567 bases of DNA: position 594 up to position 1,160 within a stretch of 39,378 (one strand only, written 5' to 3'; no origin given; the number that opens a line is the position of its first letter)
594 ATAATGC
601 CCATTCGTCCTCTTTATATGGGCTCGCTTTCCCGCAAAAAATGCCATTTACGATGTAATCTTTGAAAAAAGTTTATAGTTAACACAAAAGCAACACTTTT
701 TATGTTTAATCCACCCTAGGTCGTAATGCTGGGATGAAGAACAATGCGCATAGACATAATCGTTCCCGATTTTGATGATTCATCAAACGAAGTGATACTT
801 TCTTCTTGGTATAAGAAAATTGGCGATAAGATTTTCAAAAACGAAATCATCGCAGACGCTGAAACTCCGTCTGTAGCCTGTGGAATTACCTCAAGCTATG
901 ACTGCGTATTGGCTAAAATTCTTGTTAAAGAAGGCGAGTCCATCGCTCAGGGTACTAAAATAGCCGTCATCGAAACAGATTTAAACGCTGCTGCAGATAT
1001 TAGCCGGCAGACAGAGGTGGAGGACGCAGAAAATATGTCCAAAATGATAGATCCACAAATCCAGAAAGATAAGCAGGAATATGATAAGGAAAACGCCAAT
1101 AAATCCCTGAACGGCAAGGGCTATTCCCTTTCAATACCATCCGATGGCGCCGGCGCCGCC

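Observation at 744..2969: Orphan SucB-type E2 with no lipoyl-lysine and a ~400-residue Glu/Lys coiled coil where the E3-binding linker should be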

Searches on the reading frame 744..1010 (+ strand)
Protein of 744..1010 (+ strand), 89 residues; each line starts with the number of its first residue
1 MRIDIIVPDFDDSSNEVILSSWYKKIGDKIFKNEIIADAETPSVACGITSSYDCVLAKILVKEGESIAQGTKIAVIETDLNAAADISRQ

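Call 29: search_solved_structures(query=window:744-1010:+, show_alignments=4, max_evalue=0.01)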
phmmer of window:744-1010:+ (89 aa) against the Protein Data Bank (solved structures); distinct sequences matched with E-value up to 0.01: 28.
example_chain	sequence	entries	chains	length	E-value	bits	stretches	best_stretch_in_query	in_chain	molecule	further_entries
8piu_B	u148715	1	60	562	3.1e-16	62.6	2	13-66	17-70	Dihydrolipoyllysine-residue acetyltransferase component of pyruvate dehydrogenase complex,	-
8x03_A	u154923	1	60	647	3.3e-16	62.5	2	13-66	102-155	Acetyltransferase component of pyruvate dehydrogenase complex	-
9j1w_A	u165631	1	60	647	3.4e-16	62.5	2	13-66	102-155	Acetyltransferase component of pyruvate dehydrogenase complex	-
6ct0_0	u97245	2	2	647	4.7e-16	62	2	13-66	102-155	Dihydrolipoyllysine-residue acetyltransferase component of pyruvate dehydrogenase complex,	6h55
7uom_01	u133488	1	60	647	2e-15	60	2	13-66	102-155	Acetyltransferase component of pyruvate dehydrogenase complex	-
1pmr_A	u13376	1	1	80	1.1e-09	41.8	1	3-68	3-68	DIHYDROLIPOYL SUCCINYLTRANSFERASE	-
9y7v_D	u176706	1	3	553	2.5e-09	40.6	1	4-78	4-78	Dihydrolipoyllysine-residue acetyltransferase component of pyruvate dehydrogenase complex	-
1ghj_A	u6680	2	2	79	4.1e-09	39.9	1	3-73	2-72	E2, THE DIHYDROLIPOAMIDE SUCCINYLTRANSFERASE COMPONENT OF 2-OXOGLUTARATE DEHYDROGENASE COM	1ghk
2dne_A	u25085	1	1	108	8.7e-08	35.7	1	8-66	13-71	Dihydrolipoyllysine-residue acetyltransferase component of pyruvate dehydrogenase complex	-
1fyc_A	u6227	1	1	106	2.1e-07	34.4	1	5-85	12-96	DIHYDROLIPOAMIDE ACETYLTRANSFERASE (E2P)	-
1y8n_B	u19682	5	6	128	3.7e-07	33.7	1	5-85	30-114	Dihydrolipoyllysine-residue acetyltransferase component of pyruvate dehydrogenase complex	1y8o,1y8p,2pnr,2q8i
3crk_C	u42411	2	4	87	1e-06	32.3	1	5-76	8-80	Dihydrolipoyllysine-residue acetyltransferase component of pyruvate dehydrogenase complex,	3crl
9njt_A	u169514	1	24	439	3.5e-06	30.5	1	5-77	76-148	Dihydrolipoyllysine-residue succinyltransferase component of 2-oxoglutarate dehydrogenase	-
2dnc_A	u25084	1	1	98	1.2e-05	28.9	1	3-76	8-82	Pyruvate dehydrogenase protein X component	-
7b9k_A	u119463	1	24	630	1.2e-05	28.9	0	4-82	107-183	Dihydrolipoyllysine-residue acetyltransferase component of pyruvate dehydrogenase complex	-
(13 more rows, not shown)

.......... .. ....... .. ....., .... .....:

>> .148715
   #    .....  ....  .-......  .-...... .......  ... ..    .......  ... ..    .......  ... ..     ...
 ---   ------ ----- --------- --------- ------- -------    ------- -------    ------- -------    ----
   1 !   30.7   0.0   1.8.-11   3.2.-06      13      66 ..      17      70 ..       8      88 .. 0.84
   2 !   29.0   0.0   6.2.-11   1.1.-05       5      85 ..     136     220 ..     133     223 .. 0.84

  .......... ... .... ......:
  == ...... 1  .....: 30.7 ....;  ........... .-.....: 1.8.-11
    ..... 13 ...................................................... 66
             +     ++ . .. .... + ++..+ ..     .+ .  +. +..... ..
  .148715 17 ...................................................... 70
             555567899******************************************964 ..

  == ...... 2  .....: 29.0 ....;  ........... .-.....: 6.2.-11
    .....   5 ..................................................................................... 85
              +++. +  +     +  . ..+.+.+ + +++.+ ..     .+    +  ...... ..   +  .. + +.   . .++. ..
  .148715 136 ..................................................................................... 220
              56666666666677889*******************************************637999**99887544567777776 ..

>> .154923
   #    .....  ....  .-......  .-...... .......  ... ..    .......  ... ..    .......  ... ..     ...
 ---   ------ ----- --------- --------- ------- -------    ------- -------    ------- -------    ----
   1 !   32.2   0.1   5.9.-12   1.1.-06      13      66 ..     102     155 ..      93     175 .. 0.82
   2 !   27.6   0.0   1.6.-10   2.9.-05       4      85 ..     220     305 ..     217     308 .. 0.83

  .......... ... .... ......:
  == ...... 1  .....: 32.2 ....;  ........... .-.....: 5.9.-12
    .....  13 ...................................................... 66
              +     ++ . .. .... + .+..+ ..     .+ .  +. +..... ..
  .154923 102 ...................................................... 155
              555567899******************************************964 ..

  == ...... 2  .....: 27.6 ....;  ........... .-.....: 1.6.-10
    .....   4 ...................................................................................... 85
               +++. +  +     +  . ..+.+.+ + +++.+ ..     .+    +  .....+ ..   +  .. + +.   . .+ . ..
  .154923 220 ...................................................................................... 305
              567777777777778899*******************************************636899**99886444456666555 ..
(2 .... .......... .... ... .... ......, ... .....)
